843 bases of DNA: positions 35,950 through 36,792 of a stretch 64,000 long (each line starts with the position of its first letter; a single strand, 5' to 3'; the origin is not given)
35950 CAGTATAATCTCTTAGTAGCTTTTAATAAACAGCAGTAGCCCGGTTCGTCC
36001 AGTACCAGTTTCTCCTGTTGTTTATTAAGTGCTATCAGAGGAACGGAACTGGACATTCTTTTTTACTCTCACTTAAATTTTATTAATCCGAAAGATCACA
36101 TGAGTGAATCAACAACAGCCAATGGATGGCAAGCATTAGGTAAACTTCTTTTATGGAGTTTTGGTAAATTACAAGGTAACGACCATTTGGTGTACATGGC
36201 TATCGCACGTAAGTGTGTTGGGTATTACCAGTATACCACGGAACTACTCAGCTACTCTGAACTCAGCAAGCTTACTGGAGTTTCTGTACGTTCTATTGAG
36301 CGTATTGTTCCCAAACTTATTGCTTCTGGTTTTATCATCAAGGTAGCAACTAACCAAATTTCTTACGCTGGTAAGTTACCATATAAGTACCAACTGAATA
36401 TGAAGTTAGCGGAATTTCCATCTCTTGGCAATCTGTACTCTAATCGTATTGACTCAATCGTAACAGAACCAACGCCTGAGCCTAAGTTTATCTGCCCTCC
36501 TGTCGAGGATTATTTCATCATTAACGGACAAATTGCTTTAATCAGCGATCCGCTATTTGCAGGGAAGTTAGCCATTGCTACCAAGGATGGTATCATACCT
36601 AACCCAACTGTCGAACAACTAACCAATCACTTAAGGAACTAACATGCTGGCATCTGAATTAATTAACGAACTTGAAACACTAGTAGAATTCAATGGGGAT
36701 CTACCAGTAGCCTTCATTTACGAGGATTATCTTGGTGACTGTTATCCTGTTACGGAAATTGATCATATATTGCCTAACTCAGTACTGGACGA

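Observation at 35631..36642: Iteron array plus initiator-like HTH gene: candidate replication origin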

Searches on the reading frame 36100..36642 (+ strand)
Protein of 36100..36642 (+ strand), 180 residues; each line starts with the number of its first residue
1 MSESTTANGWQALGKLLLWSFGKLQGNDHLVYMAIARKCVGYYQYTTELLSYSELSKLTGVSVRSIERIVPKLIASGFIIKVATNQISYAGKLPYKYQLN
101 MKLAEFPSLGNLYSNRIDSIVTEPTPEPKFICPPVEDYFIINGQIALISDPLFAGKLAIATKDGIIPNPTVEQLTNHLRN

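Call 9: search_protein_families(library=pfam, proteins=[window:36100-36642:+], max_evalue=0.01)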
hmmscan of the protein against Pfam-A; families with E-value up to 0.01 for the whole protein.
window:36100-36642:+ (180 aa): 3 families
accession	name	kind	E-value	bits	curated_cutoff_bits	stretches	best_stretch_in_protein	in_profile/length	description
PF13730.12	HTH_36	-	2.1e-06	27.8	25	1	24-79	3-55/55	Helix-turn-helix domain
PF04492.19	Phage_rep_O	-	0.0032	18.4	28.7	1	23-87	24-86/95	Bacteriophage replication protein O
PF13412.12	HTH_24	-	0.0035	17.3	21.9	1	50-79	18-47/48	Winged helix-turn-helix DNA-binding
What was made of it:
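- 36100..36642 (+): Initiator-like gene, 180 aa. N-terminal winged helix-turn-helix (about residues 8-112; recognition helix 63-76; wing with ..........). Small variable C-terminal domain (about 116-180). HTH_36 2.1e-6, Phage_rep_O 0.0032 (call 9).
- Checked: The 180-aa ORF at 36100-36642 is real and passes Pfam's HTH_36 cut-off (27.8 bits against 25; call 9).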

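Call 10: search_protein_families(library=phrogs, proteins=[window:36100-36642:+], max_evalue=0.01)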
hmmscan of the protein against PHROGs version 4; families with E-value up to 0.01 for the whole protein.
window:36100-36642:+ (180 aa): 3 families
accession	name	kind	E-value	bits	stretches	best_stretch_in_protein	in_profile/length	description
phrog_678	-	DNA, RNA and nucleotide metabolism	1.3e-08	35.8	1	23-119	47-154/346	replication initiation O-like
phrog_270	-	DNA, RNA and nucleotide metabolism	0.00054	20.4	1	23-85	44-103/383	replication initiation protein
phrog_345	-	DNA, RNA and nucleotide metabolism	0.0037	18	1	17-97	36-115/297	replication initiation O-like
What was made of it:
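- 36100..36642 (+): PHROG 678 'replication initiation O-like' 1.3e-8 (call 10).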

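Call 11: search_dna_similar(query=window:36100-36642:+, collection=phages, mode=protein, max_rows=30, max_evalue=0.001)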
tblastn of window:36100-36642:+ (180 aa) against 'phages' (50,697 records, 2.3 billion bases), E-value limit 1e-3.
No match.

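Call 15: find_related_loci(query=window:36100-36642:+, collection=viral_contigs, flank=6000)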
Query window:36100-36642:+ (180 aa) in viral_contigs; peptide patterns used: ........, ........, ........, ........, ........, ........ (x = any residue, [..] = any of these).
18 stretches matched a pattern, but none encodes a relative of the query by tblastn (E <= 1e-3).
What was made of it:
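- Tried and rejected: IMG/VR with the single protein gave none (call 15).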

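Call 16: find_homologous_proteins(query=window:36100-36642:+, max_evalue=0.001)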
Query window:36100-36642:+ (180 aa): 25 proteins with E <= 0.001 among 80 candidates.
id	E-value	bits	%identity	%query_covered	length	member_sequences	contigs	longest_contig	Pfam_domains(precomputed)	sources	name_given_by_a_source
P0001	2.9e-93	329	85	100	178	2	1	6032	-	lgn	-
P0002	7.1e-75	269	69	100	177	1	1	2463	PF13730.13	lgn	-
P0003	2.3e-62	228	70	86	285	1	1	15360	PF10544.16,PF13455.13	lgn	-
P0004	4.9e-58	214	57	100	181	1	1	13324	PF13730.13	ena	-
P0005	5.7e-47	178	49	96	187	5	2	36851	PF04492.20,PF13730.13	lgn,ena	-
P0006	1.3e-44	170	51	95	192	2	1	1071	-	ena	-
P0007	1.3e-43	167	50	97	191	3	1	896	PF04492.20,PF13730.13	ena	-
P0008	6.7e-42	162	51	94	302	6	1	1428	PF10544.16,PF13455.13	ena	-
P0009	1.4e-41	161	49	97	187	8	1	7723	PF04492.20,PF13730.13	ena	-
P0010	1.3e-40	157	66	63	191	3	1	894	PF04492.20,PF13730.13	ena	-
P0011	1.8e-39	154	61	66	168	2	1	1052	PF04492.20,PF13730.13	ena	-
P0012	2.6e-38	150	48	96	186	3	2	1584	PF13730.13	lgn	-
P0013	4.3e-38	149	59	68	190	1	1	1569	PF13730.13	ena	-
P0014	8.8e-37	145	58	67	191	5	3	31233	-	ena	-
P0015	5.2e-36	142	57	68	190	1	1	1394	PF13730.13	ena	-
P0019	3.2e-34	137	47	99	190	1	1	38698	-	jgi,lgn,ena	-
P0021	1.0e-29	122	39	97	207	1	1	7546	-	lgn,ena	-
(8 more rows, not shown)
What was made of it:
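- Phage_rep_O is on record for 10 of 25 homologues (call 16).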

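Call 17: find_encoding_contigs(protein=P0001, flank=6000, max_places=3)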
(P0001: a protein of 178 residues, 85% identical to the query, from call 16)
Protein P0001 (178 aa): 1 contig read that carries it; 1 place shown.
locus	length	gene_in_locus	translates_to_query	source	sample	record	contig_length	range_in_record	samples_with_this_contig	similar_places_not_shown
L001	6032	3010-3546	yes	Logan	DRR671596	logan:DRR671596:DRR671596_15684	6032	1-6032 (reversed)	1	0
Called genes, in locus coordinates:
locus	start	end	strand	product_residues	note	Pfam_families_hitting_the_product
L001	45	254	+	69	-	-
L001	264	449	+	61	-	-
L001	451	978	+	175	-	-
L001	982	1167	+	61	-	-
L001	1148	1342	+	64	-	-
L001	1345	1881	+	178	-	-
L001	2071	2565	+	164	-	-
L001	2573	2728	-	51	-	-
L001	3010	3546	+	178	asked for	-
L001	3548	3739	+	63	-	-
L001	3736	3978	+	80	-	-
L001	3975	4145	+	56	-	-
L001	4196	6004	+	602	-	PF00270:DEAD (faint), PF04851:ResIII, PF13245:AAA_19 (weak), PF18766:SWI2_SNF2, PF00271:Helicase_C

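Call 18: find_encoding_contigs(protein=P0004, flank=6000, max_places=3)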
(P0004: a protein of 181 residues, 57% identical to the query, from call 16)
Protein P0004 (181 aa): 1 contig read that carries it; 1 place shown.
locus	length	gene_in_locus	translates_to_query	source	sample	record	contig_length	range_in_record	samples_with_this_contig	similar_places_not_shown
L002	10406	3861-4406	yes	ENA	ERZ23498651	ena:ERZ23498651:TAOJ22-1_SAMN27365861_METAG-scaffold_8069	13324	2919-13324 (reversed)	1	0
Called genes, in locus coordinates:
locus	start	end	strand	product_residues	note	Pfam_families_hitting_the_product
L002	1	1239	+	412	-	?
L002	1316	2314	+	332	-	-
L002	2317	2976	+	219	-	-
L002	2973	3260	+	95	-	-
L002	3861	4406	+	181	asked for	PF13730:HTH_36 (weak)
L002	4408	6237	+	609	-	PF04851:ResIII, PF00271:Helicase_C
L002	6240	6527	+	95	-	-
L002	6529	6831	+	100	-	-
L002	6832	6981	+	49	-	-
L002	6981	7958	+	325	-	-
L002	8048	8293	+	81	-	-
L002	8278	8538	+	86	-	-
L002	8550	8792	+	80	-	-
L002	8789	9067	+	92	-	-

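Call 19: find_encoding_contigs(protein=P0005, flank=6000, max_places=3)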
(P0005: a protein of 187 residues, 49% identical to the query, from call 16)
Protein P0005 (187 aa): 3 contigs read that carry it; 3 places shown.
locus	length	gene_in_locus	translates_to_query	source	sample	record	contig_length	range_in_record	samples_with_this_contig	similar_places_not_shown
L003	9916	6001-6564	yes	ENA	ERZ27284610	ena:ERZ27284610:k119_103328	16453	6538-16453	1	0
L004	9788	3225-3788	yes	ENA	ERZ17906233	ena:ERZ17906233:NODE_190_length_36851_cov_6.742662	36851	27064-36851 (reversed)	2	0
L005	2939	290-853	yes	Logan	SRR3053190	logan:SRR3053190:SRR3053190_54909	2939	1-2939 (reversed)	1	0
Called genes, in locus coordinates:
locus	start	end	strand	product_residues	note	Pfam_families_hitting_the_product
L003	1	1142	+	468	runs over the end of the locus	-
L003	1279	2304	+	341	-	-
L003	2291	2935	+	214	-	-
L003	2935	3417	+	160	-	-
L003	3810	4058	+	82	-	PF02945:Endonuclease_7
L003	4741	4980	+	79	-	-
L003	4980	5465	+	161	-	-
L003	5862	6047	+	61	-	-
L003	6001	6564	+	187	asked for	PF04492:Phage_rep_O (weak), PF13730:HTH_36 (weak)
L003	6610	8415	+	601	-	PF04851:ResIII, PF00271:Helicase_C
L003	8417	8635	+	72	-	-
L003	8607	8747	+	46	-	-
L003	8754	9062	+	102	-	-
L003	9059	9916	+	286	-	?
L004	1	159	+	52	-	?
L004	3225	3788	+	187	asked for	PF04492:Phage_rep_O (weak), PF13730:HTH_36 (weak)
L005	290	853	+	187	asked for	PF04492:Phage_rep_O (weak), PF13730:HTH_36 (weak)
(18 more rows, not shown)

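Call 20: find_encoding_contigs(protein=P0019, flank=6000, max_places=3)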
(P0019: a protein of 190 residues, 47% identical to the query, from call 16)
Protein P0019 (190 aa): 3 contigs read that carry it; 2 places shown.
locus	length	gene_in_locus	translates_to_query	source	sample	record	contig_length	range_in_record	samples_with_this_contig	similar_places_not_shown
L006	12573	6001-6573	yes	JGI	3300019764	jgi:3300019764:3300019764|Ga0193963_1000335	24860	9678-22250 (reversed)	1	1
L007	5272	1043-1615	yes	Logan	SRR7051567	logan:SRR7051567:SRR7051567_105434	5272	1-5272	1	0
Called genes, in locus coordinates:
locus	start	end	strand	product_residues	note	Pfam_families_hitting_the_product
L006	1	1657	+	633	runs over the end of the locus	PF13401:AAA_22 (faint), PF13191:AAA_16 (weak), PF00004:AAA (weak), PF07728:AAA_5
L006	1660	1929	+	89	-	-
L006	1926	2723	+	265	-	-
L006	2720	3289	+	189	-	-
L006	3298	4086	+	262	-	PF00078:RVT_1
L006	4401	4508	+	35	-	-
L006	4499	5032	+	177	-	-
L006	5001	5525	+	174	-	-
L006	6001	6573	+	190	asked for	-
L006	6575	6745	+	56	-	-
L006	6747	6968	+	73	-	-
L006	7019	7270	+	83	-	-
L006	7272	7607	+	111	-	-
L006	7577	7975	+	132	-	-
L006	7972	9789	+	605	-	PF04851:ResIII, PF00271:Helicase_C (weak)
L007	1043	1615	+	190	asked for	-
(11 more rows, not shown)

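Call 21: find_encoding_contigs(protein=P0014, flank=6000, max_places=3)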
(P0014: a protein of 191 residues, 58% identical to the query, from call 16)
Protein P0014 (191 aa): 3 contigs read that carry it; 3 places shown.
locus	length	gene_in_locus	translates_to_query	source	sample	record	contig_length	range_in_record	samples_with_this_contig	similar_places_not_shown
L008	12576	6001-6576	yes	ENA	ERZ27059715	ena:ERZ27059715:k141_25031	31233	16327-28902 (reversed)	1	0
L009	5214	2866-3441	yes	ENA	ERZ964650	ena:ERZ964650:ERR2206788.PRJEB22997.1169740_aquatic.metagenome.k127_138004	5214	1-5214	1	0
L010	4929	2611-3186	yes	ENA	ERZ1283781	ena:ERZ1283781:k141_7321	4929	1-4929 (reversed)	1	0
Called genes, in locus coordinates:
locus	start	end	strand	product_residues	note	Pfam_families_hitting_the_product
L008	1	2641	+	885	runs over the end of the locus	PF00476:DNA_pol_A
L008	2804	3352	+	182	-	-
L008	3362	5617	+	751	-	PF13148:DUF3987 (faint)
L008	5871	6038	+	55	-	-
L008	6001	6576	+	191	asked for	-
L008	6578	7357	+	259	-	-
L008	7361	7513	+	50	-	-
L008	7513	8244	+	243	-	-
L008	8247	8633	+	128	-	PF25311:WDGH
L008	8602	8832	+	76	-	-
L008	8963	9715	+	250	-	-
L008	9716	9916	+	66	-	-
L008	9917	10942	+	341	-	PF00145:DNA_methylase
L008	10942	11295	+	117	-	-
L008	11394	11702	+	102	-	-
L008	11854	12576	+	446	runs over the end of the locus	PF00580:UvrD-helicase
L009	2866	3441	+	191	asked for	-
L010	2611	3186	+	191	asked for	-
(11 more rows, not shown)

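Call 22: find_encoding_contigs(protein=P0003, flank=6000, max_places=2)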
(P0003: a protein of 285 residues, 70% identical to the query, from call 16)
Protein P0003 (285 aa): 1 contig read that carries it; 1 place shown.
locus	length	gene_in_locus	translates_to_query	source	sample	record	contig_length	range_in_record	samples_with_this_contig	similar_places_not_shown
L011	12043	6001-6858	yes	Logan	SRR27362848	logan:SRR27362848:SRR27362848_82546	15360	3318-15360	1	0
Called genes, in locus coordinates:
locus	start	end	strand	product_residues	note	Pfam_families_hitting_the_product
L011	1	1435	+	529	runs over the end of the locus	PF07728:AAA_5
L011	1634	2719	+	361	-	PF05265:DUF723, PF14311:DUF4379 (faint), PF05265:DUF723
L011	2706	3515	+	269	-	-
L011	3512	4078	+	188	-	-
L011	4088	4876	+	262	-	PF00078:RVT_1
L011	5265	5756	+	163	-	-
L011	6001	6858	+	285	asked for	PF10544:T5orf172, PF13455:MUG113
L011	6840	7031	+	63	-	-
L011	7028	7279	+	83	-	-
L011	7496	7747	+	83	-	-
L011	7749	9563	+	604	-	PF00270:DEAD (faint), PF04851:ResIII, PF13245:AAA_19 (weak), PF18766:SWI2_SNF2, PF00271:Helicase_C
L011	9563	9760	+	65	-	-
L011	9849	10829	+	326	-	-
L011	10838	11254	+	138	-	-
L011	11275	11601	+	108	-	-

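Call 23: find_encoding_contigs(protein=P0009, flank=6000, max_places=2)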
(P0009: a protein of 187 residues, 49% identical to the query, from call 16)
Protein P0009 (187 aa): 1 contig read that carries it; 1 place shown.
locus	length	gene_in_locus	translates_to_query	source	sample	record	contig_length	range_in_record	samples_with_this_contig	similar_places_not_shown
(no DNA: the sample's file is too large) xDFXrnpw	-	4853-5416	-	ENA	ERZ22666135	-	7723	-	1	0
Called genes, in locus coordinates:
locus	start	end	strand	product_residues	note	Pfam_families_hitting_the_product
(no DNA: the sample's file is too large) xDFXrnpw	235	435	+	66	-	-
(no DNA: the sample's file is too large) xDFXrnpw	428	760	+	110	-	-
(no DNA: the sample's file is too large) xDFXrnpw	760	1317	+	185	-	-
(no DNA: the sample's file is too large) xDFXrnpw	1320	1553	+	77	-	-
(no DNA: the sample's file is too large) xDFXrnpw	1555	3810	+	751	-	PF13148:DUF3987 (faint)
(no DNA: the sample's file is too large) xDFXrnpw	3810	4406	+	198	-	-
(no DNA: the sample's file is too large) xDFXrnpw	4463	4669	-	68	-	-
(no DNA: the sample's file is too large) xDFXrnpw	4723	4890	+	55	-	-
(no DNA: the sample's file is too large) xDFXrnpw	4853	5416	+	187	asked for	PF04492:Phage_rep_O (weak), PF13730:HTH_36 (weak)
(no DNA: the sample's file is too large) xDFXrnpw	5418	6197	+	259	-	-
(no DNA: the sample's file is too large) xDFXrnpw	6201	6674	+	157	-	PF11195:Tad2-like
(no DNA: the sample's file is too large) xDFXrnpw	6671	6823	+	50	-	-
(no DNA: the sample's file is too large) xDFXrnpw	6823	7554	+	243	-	-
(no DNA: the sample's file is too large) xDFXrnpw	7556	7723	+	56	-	?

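Call 24: find_encoding_contigs(protein=P0021, flank=6000, max_places=2)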
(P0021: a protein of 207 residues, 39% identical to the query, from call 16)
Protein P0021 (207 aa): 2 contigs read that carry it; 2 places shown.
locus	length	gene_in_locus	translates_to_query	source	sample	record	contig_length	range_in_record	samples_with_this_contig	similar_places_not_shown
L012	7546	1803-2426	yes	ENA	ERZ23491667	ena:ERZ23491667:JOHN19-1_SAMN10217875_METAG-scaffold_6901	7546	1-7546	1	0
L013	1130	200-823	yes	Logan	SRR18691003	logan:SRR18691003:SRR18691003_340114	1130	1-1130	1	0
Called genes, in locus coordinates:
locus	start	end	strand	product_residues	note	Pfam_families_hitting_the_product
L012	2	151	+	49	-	?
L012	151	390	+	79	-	-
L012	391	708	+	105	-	-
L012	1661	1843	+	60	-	-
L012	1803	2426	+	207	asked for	-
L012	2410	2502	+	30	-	-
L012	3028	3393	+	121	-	-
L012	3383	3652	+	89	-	-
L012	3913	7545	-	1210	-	?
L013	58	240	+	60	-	-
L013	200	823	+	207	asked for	-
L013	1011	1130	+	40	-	?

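Call 37: search_solved_structures(query=A1, max_evalue=10, show_alignments=2)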
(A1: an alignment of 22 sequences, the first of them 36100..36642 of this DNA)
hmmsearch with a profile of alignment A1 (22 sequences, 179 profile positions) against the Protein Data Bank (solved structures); distinct sequences matched with E-value up to 10: 10.
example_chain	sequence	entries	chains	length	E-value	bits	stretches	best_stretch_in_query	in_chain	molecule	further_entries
2d1h_A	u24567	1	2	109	0.0026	20.8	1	50-100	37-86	109aa long hypothetical transcriptional regulator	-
3nrv_A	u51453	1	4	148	0.021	17.9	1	50-79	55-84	Putative transcriptional regulator (MarR/EmrR family)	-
3cta_A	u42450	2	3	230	0.065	16.3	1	50-85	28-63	Riboflavin kinase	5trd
7bhy_A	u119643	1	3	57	0.076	16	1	47-82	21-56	Deoxyribonucleoside regulator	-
6tey_A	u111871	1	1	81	0.092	15.8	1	43-79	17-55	DNA-binding protein TubR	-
5c17_A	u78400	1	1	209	0.11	15.5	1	49-87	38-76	MerB2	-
1lj9_A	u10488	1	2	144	0.23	14.4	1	52-81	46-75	transcriptional regulator SlyA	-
3r0a_A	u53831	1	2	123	0.27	14.2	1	52-99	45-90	Putative transcriptional regulator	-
3oop_A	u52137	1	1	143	0.72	12.9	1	48-81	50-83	Lin2960 protein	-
7pq9_AAA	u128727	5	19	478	1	12.4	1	34-79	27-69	PLP-dependent aminotransferase family protein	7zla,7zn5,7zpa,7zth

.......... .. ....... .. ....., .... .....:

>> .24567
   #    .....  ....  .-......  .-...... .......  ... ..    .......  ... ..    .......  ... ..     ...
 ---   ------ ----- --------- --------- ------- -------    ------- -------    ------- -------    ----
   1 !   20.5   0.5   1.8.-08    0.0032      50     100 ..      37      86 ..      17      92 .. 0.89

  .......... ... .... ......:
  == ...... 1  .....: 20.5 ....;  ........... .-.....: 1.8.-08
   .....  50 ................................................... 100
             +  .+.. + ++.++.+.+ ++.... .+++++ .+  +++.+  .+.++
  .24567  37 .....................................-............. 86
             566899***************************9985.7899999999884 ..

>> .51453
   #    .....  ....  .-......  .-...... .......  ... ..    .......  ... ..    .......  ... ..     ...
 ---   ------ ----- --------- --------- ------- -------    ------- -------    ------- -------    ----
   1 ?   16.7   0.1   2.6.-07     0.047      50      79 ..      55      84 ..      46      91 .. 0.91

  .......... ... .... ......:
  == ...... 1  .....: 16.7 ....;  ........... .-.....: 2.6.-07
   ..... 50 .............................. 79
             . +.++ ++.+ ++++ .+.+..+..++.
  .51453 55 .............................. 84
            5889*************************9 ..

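Call 45: find_related_loci(query=A1, collection=metagenome_contigs, flank=4000)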
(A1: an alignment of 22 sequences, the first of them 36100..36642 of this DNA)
Query A1 (180 aa) in metagenome_contigs; peptide patterns used: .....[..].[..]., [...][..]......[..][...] (x = any residue, [..] = any of these).
32 stretches matched a pattern; 8 encode a relative of the query (tblastn E <= 1e-3); 8 distinct loci.
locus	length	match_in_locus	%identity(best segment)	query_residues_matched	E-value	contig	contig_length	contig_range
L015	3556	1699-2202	51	8-179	2e-55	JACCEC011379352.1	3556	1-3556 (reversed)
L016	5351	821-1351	49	1-179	5e-54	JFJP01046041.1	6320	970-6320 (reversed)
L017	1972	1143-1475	59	8-118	4e-42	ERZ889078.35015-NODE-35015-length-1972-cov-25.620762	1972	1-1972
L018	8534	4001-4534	41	5-180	4e-39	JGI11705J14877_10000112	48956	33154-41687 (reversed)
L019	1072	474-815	53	6-118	4e-37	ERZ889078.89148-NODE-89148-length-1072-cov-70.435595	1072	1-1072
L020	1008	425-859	34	2-165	6e-30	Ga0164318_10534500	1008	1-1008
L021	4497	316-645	45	8-116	7e-24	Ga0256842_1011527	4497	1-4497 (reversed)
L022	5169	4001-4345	39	3-116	5e-23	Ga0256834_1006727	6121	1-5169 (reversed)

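Call 46: predict_structure(alignment_id=A1)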
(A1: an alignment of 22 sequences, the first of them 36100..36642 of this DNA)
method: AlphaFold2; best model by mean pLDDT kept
length: 180 residues; sequences in the alignment: 22
mean_pLDDT: 78.2   pTM: 0.56
mean pLDDT of the five models: 78.2, 78.0, 77.6, 76.2, 76.0
residues with pLDDT >= 90: 44; 70-90: 90; 50-70: 31; < 50: 15
segments of 3 or more residues with pLDDT < 50: 1-6, 86-90, 118-121
pLDDT, mean of each block of 10 residues (from residue 1): 52 89 91 91 82 91 93 91 56 75 85 59 61 84 83 68 71 84
secondary structure, 60 per line:
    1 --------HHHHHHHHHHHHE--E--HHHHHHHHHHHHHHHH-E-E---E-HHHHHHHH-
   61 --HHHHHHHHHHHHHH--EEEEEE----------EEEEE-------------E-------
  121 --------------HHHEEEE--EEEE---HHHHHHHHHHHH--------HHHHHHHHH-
elements in order: H9-20 H27-42 H52-59 H63-76 E79-84 E95-99 E138-141 E144-147 H151-162 H171-179
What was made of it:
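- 36100..36642 (+): AF2 model with mean pLDDT 78 (call 46).
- On Iteron plasmid replicons (Rep_3: RepA/pi/RepE): The AF2 model has one winged helix plus a small alpha/beta C-domain (call 46).
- Closest known: Iteron plasmids. Different: The model has one winged helix plus a small C-domain, not the WH1-WH2 pair (call 46).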
